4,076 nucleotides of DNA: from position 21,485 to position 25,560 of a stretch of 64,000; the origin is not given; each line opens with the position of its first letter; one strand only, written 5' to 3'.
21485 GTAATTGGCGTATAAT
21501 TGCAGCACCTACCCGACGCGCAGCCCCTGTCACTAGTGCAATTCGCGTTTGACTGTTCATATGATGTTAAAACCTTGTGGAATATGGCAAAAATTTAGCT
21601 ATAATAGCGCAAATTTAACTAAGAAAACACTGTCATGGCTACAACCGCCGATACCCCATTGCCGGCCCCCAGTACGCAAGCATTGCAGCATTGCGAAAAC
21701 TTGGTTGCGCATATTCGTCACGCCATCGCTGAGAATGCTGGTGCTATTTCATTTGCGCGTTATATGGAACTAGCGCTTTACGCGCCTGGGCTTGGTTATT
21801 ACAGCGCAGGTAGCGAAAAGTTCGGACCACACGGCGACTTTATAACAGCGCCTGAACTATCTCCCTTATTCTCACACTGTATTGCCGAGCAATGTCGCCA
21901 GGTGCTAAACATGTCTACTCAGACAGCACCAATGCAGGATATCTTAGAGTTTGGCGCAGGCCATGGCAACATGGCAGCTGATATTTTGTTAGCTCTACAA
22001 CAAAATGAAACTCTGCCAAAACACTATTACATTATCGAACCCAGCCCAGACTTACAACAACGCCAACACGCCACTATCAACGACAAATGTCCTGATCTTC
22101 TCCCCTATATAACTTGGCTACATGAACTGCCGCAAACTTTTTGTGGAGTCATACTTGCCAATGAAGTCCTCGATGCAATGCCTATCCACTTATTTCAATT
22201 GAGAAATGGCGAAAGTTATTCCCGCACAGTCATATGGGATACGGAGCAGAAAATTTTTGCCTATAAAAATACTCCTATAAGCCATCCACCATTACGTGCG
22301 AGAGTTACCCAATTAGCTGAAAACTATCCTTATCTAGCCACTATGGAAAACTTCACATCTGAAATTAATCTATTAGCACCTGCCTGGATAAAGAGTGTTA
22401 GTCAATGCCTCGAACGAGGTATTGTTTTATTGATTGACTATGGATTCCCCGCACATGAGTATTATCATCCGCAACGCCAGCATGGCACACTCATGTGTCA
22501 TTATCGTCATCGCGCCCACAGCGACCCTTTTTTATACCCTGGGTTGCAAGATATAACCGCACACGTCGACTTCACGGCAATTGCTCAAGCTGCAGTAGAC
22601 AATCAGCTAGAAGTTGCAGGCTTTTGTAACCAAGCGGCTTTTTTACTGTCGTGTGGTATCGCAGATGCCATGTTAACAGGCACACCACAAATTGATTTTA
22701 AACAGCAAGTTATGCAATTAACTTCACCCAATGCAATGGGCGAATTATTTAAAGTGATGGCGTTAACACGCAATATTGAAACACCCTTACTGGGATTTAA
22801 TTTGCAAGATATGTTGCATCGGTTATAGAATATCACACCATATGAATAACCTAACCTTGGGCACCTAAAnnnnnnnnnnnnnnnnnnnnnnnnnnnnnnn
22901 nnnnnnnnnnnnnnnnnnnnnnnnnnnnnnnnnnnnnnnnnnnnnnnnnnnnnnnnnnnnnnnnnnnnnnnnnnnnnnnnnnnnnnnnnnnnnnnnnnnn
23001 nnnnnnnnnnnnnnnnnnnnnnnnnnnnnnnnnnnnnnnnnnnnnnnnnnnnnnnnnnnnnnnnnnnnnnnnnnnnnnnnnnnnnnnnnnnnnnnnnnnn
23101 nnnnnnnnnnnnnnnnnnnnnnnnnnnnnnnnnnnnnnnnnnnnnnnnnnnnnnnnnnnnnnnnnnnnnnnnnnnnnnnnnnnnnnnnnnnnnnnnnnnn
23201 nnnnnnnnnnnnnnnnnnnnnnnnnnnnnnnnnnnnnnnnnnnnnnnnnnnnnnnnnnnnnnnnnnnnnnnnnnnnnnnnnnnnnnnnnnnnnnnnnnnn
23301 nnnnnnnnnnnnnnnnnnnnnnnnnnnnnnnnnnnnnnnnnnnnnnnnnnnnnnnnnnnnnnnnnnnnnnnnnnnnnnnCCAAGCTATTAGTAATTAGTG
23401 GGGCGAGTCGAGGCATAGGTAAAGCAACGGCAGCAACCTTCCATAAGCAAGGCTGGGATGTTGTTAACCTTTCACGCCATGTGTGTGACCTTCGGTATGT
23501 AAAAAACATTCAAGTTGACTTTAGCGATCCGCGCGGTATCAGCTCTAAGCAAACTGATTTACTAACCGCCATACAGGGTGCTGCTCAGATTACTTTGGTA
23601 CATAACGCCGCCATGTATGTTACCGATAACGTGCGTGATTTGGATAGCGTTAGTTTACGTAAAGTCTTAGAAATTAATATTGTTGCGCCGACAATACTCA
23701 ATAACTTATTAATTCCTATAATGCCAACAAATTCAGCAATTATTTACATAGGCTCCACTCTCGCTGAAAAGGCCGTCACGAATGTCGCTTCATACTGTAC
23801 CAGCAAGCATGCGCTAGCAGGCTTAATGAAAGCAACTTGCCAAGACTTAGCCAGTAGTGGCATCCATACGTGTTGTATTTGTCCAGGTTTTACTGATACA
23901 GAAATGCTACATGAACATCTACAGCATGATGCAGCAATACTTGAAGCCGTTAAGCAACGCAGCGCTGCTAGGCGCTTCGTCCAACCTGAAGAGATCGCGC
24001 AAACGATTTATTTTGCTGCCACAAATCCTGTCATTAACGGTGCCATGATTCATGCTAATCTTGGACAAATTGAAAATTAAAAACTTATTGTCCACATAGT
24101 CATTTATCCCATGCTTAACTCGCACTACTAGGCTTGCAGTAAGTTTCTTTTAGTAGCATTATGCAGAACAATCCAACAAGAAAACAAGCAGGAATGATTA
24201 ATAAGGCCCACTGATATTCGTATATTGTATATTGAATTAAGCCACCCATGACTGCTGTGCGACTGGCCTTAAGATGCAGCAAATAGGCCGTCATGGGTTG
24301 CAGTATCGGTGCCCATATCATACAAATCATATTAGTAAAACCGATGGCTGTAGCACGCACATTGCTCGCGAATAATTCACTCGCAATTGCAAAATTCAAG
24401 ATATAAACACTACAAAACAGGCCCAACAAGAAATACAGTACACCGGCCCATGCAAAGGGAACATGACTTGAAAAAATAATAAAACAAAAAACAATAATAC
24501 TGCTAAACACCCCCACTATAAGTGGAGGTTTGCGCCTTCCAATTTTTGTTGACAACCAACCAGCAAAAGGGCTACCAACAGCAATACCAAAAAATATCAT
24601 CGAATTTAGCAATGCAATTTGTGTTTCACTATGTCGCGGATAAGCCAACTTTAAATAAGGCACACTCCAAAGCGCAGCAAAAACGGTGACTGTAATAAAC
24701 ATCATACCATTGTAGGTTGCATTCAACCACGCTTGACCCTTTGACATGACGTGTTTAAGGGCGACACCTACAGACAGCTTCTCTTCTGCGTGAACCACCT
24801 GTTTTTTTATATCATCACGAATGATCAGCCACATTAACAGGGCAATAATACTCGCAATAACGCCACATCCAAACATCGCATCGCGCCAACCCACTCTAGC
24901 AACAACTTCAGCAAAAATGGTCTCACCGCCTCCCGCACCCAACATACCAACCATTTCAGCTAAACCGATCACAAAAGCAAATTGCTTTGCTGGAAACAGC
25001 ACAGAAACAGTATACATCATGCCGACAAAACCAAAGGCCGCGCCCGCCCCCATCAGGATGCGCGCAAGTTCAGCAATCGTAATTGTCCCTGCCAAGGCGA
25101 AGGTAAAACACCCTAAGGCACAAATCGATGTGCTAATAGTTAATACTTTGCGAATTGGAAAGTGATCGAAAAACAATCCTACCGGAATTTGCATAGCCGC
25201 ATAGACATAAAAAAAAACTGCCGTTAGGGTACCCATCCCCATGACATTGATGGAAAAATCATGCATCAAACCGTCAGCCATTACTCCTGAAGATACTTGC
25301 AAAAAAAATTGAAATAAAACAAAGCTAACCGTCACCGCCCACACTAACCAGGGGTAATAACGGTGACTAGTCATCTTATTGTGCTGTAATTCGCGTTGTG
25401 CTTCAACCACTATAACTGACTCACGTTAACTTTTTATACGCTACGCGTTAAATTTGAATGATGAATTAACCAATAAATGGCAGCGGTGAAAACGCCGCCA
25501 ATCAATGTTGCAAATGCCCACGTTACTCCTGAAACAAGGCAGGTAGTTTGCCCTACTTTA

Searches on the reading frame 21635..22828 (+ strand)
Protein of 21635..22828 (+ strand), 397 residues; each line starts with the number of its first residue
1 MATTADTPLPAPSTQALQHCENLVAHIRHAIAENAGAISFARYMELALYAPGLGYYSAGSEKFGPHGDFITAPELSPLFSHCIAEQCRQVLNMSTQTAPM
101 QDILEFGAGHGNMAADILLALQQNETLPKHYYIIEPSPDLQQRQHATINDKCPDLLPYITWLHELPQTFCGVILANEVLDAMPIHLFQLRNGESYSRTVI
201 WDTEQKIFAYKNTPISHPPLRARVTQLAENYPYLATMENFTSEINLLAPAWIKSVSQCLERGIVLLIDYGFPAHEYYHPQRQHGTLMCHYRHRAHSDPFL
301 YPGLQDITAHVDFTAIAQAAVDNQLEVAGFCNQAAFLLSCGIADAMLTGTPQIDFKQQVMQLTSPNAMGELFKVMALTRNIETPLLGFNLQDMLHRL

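Call 68: search_protein_families(library=pfam, proteins=[window:21635-22828:+], max_evalue=0.000001)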
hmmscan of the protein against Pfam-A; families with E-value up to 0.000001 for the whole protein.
window:21635-22828:+ (397 aa): 1 family
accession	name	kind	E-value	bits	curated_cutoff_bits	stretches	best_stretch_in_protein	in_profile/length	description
PF02636.23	Methyltransf_28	-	1.5e-63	215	23.3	1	82-330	1-248/249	Putative S-adenosyl-L-methionine-dependent methyltransferase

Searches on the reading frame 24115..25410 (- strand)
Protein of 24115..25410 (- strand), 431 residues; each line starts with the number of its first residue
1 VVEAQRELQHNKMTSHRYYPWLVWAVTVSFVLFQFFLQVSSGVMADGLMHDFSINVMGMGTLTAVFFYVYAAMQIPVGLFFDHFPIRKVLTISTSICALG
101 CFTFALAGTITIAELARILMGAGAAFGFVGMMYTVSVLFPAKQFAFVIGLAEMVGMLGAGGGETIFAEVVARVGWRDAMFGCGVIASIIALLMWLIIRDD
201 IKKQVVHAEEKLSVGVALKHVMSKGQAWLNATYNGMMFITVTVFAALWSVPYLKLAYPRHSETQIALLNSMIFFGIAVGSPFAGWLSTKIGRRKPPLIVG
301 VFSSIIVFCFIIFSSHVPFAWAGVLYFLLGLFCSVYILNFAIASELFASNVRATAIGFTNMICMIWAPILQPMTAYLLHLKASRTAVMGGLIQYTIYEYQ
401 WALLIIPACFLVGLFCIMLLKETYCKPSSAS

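Call 69: search_protein_families(library=pfam, proteins=[window:24115-25410:-], max_evalue=0.000001)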
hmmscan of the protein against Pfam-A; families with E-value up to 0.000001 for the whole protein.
window:24115-25410:- (431 aa): 1 family
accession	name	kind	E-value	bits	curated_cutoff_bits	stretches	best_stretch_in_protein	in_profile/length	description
PF07690.21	MFS_1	-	6.4e-46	157.3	33.4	2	28-367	3-343/347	Major Facilitator Superfamily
